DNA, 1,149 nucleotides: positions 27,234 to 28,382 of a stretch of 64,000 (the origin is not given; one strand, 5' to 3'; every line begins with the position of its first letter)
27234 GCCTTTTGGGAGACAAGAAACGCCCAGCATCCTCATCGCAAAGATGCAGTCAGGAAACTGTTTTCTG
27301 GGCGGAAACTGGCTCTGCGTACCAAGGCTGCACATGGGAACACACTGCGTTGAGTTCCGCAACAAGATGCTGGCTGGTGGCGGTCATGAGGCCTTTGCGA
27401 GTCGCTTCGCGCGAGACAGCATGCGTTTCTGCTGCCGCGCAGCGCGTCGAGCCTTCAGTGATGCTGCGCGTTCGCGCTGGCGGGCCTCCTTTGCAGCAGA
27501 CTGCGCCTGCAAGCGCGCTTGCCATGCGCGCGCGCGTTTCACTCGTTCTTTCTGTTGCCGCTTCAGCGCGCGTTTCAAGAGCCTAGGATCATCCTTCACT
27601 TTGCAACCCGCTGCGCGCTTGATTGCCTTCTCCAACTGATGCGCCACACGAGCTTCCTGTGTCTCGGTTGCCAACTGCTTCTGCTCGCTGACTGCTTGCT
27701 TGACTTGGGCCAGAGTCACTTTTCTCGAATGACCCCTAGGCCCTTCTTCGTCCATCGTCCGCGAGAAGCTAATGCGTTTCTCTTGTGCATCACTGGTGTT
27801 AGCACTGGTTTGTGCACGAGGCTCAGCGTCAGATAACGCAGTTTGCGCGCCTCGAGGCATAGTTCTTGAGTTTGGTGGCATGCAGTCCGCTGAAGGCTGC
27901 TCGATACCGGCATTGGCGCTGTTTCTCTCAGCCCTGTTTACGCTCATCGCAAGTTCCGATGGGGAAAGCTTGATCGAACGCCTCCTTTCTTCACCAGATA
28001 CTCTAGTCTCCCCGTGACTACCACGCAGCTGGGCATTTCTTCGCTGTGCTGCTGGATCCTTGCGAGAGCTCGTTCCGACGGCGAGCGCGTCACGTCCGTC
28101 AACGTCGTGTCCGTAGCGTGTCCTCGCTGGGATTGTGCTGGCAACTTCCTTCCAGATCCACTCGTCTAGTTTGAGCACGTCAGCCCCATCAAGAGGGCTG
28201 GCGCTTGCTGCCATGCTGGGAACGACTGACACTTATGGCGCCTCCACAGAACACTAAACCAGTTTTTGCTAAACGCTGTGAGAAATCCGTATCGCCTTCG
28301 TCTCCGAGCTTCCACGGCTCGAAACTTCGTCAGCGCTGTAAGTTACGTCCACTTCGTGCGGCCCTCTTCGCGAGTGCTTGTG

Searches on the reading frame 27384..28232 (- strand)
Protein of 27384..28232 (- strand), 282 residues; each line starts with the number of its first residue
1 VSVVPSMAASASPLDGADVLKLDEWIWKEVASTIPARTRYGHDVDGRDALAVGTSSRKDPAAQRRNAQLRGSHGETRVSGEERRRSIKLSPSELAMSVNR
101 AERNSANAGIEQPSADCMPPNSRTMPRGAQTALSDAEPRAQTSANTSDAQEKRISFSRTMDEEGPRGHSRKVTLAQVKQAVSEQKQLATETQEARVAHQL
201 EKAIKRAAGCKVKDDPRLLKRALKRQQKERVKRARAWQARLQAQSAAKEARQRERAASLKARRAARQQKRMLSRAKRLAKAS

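Call 17: search_protein_families(library=pfam, proteins=[window:27384-28232:-], max_evalue=1)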
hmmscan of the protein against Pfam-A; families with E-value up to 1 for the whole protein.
window:27384-28232:- (282 aa): 1 family
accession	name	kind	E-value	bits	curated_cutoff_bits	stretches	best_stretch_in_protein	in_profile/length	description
PF04935.17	SURF6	-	4.5e-18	66.2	23.1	1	126-271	58-195/196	Surfeit locus protein 6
